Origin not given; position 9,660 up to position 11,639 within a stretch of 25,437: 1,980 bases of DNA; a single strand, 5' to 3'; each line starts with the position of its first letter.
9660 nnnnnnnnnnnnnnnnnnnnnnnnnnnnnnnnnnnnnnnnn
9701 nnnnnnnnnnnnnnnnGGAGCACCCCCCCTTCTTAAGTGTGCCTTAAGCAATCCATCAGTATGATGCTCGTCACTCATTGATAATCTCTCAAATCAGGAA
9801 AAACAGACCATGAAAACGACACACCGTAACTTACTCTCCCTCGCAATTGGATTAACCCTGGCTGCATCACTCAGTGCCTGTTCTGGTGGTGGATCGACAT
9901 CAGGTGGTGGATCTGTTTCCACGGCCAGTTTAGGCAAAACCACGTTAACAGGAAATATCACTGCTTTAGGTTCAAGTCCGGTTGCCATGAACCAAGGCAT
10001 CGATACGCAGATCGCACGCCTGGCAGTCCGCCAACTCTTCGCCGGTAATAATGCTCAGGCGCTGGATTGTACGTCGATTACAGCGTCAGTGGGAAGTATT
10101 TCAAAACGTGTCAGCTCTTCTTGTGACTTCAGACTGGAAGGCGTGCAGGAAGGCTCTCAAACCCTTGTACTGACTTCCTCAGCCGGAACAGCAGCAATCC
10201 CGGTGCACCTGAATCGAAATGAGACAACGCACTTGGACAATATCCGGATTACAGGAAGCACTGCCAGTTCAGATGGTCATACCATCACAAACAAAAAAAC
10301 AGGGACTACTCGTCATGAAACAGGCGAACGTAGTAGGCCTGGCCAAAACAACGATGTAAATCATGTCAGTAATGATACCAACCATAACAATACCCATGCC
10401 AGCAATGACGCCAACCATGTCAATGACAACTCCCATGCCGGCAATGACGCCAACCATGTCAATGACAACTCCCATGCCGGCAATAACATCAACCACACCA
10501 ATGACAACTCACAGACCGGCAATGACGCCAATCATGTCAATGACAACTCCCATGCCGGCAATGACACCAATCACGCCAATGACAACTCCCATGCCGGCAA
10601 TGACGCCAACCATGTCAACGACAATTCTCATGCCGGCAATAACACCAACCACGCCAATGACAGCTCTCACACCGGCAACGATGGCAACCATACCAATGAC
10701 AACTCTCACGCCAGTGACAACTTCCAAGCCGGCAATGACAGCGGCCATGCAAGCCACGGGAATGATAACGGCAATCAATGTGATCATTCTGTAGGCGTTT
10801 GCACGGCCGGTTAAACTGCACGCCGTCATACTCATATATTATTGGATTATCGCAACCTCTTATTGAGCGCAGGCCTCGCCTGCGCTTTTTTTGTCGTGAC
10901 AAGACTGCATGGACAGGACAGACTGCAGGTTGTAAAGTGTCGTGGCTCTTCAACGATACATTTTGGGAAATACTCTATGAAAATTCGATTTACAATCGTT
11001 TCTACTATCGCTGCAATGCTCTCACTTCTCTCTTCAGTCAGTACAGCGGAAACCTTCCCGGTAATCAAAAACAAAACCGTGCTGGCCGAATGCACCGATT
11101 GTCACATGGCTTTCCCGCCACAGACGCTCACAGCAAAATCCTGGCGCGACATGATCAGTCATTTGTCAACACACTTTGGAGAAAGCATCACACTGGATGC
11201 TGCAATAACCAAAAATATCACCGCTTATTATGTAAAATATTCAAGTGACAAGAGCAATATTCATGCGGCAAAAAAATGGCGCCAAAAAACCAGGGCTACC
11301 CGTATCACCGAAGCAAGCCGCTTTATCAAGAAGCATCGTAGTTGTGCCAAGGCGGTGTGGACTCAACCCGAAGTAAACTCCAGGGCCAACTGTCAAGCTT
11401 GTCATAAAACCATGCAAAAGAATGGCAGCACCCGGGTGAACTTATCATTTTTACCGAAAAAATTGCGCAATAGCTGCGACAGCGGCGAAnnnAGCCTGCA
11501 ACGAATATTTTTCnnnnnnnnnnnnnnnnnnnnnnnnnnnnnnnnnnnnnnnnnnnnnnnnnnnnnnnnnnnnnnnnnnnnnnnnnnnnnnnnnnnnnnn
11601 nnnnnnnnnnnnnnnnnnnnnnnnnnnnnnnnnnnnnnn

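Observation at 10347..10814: His/Asn/Asp solenoid-like repeat tail on a lipoprotein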

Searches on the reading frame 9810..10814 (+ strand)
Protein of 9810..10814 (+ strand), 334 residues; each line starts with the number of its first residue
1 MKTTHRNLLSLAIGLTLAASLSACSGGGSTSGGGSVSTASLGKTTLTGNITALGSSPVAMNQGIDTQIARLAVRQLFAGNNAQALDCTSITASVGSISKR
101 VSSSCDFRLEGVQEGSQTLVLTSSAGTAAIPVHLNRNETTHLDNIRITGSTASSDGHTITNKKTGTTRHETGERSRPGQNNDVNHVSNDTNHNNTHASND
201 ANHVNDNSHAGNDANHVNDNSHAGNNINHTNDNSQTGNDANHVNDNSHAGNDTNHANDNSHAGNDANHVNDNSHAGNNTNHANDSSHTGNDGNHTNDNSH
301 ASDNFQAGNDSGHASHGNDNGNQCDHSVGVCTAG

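Call 5: search_protein_families(library=pfam, proteins=[window:9810-10811:+], max_evalue=1)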
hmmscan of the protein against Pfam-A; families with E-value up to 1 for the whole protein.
window:9810-10811:+ (334 aa): 1 family
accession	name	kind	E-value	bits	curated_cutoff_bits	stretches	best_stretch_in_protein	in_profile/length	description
PF25533.1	Lysostaphin_N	-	6.8e-07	29.7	60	1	203-301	2-100/103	Lysostaphin, N-terminal domain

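Call 6: search_protein_families(library=ncbifam, proteins=[window:9810-10811:+], max_evalue=1)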
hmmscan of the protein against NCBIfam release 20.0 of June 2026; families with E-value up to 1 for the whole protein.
window:9810-10811:+ (334 aa): 1 family
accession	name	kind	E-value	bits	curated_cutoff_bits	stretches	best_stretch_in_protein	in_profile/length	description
NF010440.0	PRK13866.1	equivalog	0.021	14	522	1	45-113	30-94/336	plasmid partitioning protein RepB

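Call 7: find_homologous_proteins(query=window:9810-10811:+, max_evalue=0.001)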
Query window:9810-10811:+ (334 aa): 2 proteins with E <= 0.001 among 8000 candidates.
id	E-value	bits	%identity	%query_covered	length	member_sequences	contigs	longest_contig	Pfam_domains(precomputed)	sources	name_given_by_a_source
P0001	3.9e-52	196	54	62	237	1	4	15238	-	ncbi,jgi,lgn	-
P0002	1.4e-51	194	56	52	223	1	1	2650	-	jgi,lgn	-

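Call 11: find_encoding_contigs(protein=P0001, flank=10000)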
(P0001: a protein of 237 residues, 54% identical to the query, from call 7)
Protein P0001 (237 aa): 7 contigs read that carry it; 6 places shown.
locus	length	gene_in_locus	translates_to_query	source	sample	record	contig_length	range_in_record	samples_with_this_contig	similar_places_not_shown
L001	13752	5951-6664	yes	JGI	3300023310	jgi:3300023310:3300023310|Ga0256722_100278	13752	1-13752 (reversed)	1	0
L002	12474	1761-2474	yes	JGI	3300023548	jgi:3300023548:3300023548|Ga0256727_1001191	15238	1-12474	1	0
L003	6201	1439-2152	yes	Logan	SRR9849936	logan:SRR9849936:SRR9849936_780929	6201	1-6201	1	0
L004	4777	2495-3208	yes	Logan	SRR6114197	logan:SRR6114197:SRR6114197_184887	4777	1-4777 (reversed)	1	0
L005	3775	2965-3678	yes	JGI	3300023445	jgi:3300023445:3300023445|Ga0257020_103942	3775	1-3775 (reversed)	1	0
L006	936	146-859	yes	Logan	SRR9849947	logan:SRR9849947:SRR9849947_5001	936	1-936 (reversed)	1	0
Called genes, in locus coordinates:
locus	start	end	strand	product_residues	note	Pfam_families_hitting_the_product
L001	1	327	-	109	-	?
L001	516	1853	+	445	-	PF00202:Aminotran_3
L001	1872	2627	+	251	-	PF00899:ThiF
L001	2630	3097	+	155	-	PF00581:Rhodanese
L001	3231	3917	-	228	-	PF00005:ABC_tran, PF02463:SMC_N (faint), PF13304:AAA_21 (faint)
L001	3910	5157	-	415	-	PF12704:MacB_PCD, PF02687:FtsX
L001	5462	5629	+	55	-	-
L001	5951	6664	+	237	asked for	-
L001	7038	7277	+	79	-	-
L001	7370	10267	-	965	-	PF00675:Peptidase_M16, PF05193:Peptidase_M16_C, PF16187:Peptidase_M16_M, PF05193:Peptidase_M16_C, PF22456:PqqF-like_C_4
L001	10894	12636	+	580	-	PF00916:Sulfate_transp, PF01740:STAS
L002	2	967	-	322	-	?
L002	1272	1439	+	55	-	-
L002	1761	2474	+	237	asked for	-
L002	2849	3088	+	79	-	-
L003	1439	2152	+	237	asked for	-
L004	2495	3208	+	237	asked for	-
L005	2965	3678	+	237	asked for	-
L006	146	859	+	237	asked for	-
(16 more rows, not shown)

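Call 12: find_encoding_contigs(protein=P0002, flank=10000)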
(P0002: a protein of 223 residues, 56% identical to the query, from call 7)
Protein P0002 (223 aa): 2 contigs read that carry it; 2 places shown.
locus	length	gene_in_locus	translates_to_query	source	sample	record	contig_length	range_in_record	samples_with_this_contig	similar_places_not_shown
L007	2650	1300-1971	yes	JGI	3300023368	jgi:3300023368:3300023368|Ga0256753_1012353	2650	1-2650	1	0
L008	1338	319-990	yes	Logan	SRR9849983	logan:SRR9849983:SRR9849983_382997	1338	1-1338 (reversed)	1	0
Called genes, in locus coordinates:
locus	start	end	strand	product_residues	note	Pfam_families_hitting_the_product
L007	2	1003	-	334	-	?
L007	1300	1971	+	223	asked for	-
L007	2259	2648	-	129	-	?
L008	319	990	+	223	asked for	-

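Call 13: find_encoding_contigs(protein=window:9810-10814:+, flank=10000)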
Protein window:9810-10814:+ (334 aa): 2 contigs read that carry it; 2 places shown.
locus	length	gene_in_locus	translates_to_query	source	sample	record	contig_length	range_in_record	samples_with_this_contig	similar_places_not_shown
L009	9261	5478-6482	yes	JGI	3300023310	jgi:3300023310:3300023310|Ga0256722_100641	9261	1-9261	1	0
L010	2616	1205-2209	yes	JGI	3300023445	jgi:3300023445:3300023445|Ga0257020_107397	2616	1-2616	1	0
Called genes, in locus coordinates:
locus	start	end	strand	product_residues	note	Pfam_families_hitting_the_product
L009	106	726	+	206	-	PF00440:TetR_N, PF08362:TetR_C_3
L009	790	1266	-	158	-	PF04073:tRNA_edit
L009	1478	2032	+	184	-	PF00578:AhpC-TSA, PF08534:Redoxin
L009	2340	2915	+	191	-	-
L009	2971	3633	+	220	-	PF02463:SMC_N (weak), PF00005:ABC_tran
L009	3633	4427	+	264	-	PF03649:UPF0014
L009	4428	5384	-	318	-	PF00892:EamA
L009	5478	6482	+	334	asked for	-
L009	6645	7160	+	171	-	PF09626:DHC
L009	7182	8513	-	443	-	PF26769:HAMP_PhoQ, PF02518:HATPase_c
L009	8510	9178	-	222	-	PF00072:Response_reg, PF00486:Trans_reg_C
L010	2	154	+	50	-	?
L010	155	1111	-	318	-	PF00892:EamA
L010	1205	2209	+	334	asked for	-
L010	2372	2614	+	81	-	?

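Call 28: predict_structure(alignment_id=A1)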
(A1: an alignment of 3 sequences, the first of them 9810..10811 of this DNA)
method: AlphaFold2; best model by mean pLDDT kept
length: 334 residues; sequences in the alignment: 3
mean_pLDDT: 41.6   pTM: 0.29
mean pLDDT of the five models: 41.6, 40.2, 39.8, 38.7, 37.1
residues with pLDDT >= 90: 0; 70-90: 9; 50-70: 61; < 50: 264
segments of 3 or more residues with pLDDT < 50: 1-88, 94-100, 102-104, 149-151, 173-226, 228-285, 287-334
pLDDT, mean of each block of 10 residues (from residue 1): 32 32 28 27 24 25 28 28 41 47 50 62 59 64 56 63 74 43 39 38 42 39 39 38 38 41 39 37 42 40 42 41 39 35
secondary structure, 60 per line:
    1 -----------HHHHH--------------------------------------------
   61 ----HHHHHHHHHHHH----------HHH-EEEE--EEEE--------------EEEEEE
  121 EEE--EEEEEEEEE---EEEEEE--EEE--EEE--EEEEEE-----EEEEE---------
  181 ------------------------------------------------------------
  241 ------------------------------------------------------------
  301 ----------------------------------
elements in order: H12-16 H65-76 E91-94 E97-100 E115-123 E126-134 E138-143 E146-148 E151-153 E156-161 E167-171

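Call 32: find_related_loci(query=window:9810-10811:+, collection=metagenome_contigs, flank=6000)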
Query window:9810-10811:+ (334 aa) in metagenome_contigs; peptide patterns used: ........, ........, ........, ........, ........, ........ (x = any residue, [..] = any of these).
68 stretches matched a pattern, but none encodes a relative of the query by tblastn (E <= 1e-3).

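Call 38: search_protein_families(library=pfam, alignment_id=A3, max_evalue=0.01)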
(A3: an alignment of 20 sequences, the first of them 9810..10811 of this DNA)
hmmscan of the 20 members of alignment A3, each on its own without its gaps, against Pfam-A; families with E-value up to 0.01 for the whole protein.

A. member 1, window:9810-10811:+ (334 aa): 1 family
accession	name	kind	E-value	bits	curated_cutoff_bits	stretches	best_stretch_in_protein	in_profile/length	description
PF25533.1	Lysostaphin_N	-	6.8e-07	29.7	60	1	203-301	2-100/103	Lysostaphin, N-terminal domain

B. families by the number of members that match (of 20 scanned): 8 families
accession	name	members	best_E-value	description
PF13620.12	CarboxypepD_reg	13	7.9e-11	Carboxypeptidase regulatory-like domain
PF13715.12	CarbopepD_reg_2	12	4.5e-09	CarboxypepD_reg-like domain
PF17210.9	SdrD_B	5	4.7e-06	SdrD B-like domain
PF09430.16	EMC7_beta-sandw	3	0.0025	ER membrane protein complex subunit 7, beta-sandwich domain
PF25533.1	Lysostaphin_N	1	6.8e-07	Lysostaphin, N-terminal domain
PF13665.11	Tox-PAAR-like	1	0.0004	Toxin PAAR-like domain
PF16371.11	MetallophosN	1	0.00041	N terminal of Calcineurin-like phosphoesterase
PF14686.12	fn3_3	1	0.0082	Polysaccharide lyase family 4, domain II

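Call 53: predict_structure(alignment_id=A4)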
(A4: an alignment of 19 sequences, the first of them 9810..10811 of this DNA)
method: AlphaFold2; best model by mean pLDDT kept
length: 334 residues; sequences in the alignment: 19
mean_pLDDT: 62.2   pTM: 0.46
mean pLDDT of the five models: 62.2, 61.8, 60.2, 59.9, 59.7
residues with pLDDT >= 90: 85; 70-90: 14; 50-70: 93; < 50: 142
segments of 3 or more residues with pLDDT < 50: 25-39, 79-82, 196-202, 210-213, 223-226, 234-237, 242-256, 265-282, 291-309, 311-314, 316-331
pLDDT, mean of each block of 10 residues (from residue 1): 54 55 45 43 88 65 58 58 73 96 96 95 93 95 92 94 95 63 51 47 48 50 50 50 47 46 47 43 48 44 47 46 40 43
secondary structure, 60 per line:
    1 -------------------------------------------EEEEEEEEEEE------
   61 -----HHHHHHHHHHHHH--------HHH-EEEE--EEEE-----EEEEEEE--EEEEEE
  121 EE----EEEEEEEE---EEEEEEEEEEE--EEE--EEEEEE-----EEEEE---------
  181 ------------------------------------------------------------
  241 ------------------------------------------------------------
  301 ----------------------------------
elements in order: E44-54 H66-78 E91-94 E97-100 E106-112 E115-122 E127-134 E138-148 E151-153 E156-161 E167-171

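Call 57: fold_search(model_id=the predicted structure, library=pdb)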
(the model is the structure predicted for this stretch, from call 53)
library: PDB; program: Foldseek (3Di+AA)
matches with E <= 10: 512; with E <= 0.001: 0
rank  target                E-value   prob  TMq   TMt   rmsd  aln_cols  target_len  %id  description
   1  4fl4_I                4.2e-03  1.00  0.18  0.19   8.9       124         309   10  Scaffoldin conformation and dynamics revealed by a ternary complex from the Clostridium thermocellum cellulosome (released 2012-06-27)
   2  6hif_Y                4.5e-03  1.00  0.18  0.61   7.0       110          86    9  Kuenenia stuttgartiensis hydrazine dehydrogenase complex (released 2019-04-17)
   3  2b59_B                6.8e-03  1.00  0.17  0.35   8.5       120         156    9  The type II cohesin dockerin complex (released 2005-10-11)
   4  4fl4_C                7.6e-03  1.00  0.20  0.21   8.8       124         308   10  Scaffoldin conformation and dynamics revealed by a ternary complex from the Clostridium thermocellum cellulosome (released 2012-06-27)
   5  4u3s_B                9.1e-03  1.00  0.19  0.39   8.9       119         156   14  Crystal structure of Coh3ScaB-XDoc_M1ScaA complex: A N-terminal interface mutant of type II Cohesin-X-Dockerin complex (released 2015-07-29)
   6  4wi0_B                9.7e-03  1.00  0.18  0.38   9.5       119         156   14  Crystal structure of Coh3ScaB-XDoc_M2ScaA complex: A C-terminal interface mutant of type II Cohesin-X-Dockerin complex (released 2015-10-07)
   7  4fl4_L                1.2e-02  0.99  0.16  0.18   9.7       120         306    9  Scaffoldin conformation and dynamics revealed by a ternary complex from the Clostridium thermocellum cellulosome (released 2012-06-27)
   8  4v4c_B                1.6e-02  1.00  0.19  0.22   8.2       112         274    9  Crystal Structure of Pyrogallol-Phloroglucinol Transhydroxylase from Pelobacter acidigallici (released 2014-07-09)
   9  2xhn_A                1.6e-02  1.00  0.21  0.14   8.0       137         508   15  Rhamnogalacturonan lyase from Aspergillus aculeatus K150A active site mutant (released 2010-09-29)
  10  3kcp_A                1.6e-02  0.99  0.17  0.18   9.5       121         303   10  Crystal structure of interacting Clostridium thermocellum multimodular components (released 2010-02-09)
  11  1nkg                  1.7e-02  1.00  0.21  0.14   8.0       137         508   15  Rhamnogalacturonan lyase from Aspergillus aculeatus (released 2004-05-25)
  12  3njx                  1.7e-02  1.00  0.21  0.14   8.0       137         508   15  Rhamnogalacturonan Lyase from Aspergillus aculeatus mutant H210A (released 2010-10-06)
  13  8fia_A                2.8e-02  1.00  0.21  0.04   7.2       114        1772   11  The structure of fly Teneurin self assembly (released 2023-05-03)
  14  8eoi_G                3.3e-02  0.97  0.16  0.41   9.0       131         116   11  Structure of a human EMC:human Cav1.2 channel complex in GDN detergent (released 2023-05-24)
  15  5a9d_A                5.3e-02  0.97  0.19  0.32   6.1       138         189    7  Crystal structure of the extracellular domain of PepT1 (released 2015-09-09)
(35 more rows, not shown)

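Call 69: search_protein_families(library=pfam, proteins=[L001:7038-7277:+], max_evalue=0.01)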
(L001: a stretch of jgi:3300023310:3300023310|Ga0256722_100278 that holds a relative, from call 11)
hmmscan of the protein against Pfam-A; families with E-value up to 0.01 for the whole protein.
L001:7038-7277:+ (79 aa): 0 families

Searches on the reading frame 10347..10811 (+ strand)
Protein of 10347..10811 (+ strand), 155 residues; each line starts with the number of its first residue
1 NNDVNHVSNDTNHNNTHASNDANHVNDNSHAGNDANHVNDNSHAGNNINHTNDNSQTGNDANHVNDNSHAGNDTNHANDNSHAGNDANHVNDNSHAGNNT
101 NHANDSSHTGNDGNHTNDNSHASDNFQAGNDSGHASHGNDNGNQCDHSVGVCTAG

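Call 42: find_homologous_proteins(query=window:10347-10811:+, max_evalue=10)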
Query seq(155 aa): 470 candidates shared short words with the query, none scored E <= 10.

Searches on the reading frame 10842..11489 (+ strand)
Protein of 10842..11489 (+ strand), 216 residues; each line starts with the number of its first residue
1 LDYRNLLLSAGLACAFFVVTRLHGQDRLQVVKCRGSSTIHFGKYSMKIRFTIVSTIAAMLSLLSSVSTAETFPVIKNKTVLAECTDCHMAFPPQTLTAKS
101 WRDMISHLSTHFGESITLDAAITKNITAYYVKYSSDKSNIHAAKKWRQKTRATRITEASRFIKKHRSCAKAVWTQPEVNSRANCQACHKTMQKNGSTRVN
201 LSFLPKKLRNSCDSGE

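Call 5: search_protein_families(library=pfam, proteins=[window:10842-11489:+], max_evalue=1)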
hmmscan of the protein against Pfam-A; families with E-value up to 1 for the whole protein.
window:10842-11489:+ (216 aa): 14 families
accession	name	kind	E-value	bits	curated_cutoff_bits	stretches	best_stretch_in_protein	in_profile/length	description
PF09626.15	DHC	-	4.7e-29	102.2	22.2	1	82-193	3-113/116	Dihaem cytochrome c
PF03264.19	Cytochrom_NNT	-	0.00087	19.5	24.1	1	140-194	85-138/174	NapC/NirT cytochrome c family, N-terminal region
PF13435.11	Cytochrome_C554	-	0.0074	17.6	20.8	1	142-196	9-63/84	Cytochrome c554 and c-prime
PF05939.18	Phage_min_tail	-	0.0086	16.9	39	1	146-203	43-104/108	Phage minor tail protein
PF13442.11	Cytochrome_CBB3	-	0.0088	16.8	27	1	175-196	5-26/68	Cytochrome C oxidase, cbb3-type, subunit III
PF14522.11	Cytochrome_C7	-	0.013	15.7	24.8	0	173-194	33-54/67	Cytochrome c7 and related cytochrome c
PF01155.25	HypA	-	0.024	15.1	28.9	0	155-195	44-84/112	Hydrogenase/urease nickel incorporation, metallochaperone, hypA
PF14537.11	Cytochrom_c3_2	-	0.042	14.8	25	0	173-197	18-42/79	Cytochrome c3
PF09699.15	Paired_CXXCH_1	-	0.046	13.9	20.6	0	183-191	8-16/41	Doubled CXXCH motif (Paired_CXXCH_1)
PF07627.16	PSCyt3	-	0.1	13.3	27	0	178-195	65-82/98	Protein of unknown function (DUF1588)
PF22113.1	Mtrc-MtrF_II-IV_dom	-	0.15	12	30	0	81-198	28-98/176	Outer membrane cytochrome MtrC/MtrF-like, domains II/IV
PF18048.7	TRAF6_Z2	-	0.27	11.7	27.4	0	183-194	5-16/27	TNF receptor-associated factor 6 zinc finger 2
PF10235.14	Cript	-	0.29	12.2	25.5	1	140-196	3-60/90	Microtubule-associated protein CRIPT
PF21342.2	SoxA-TsdA_cyt-c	-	0.37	11.3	27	0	169-192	2-25/88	SoxA/TsdA, cytochrome c domain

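Call 6: search_protein_families(library=ncbifam, proteins=[window:10842-11489:+], max_evalue=1)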
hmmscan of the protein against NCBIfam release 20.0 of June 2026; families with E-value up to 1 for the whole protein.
window:10842-11489:+ (216 aa): 9 families
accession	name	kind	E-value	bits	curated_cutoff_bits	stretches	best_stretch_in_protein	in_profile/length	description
TIGR01904.2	GSu_C4xC__C2xCH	domain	0.0015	18.2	27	1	169-197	40-65/73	CxxxxCH/CxxCH domain c-type cytochrome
NF001839.0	PRK00564.1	equivalog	0.017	15.3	112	1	65-99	55-89/117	hydrogenase/urease nickel incorporation protein HypA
NF052246.1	SorB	equivalog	0.019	15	93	1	75-130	19-76/80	SorB family sulfite dehydrogenase c-type cytochrome subunit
TIGR03507.1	decahem_SO1788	subfamily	0.021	13.3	209.3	1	139-199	447-507/672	OmcA/MtrC family decaheme c-type cytochrome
TIGR02162.1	torC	equivalog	0.043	13.1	478.2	1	139-189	93-142/387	pentaheme c-type cytochrome TorC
NF004425.0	PRK05767.1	equivalog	0.13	12.9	87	1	129-199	20-85/92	50S ribosomal protein L44e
NF041895.1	choice_anch_V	domain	0.33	11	42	0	179-205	22-46/150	choice-of-anchor V domain-containing protein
TIGR04257.1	nanowire_3heme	domain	0.51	10.5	40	0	180-200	22-42/75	c(7)-type cytochrome triheme domain-containing protein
NF048018.1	IS256_N_4Cys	domain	0.92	10.2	27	1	183-198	1-16/31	transposase-like zinc-binding domain-containing protein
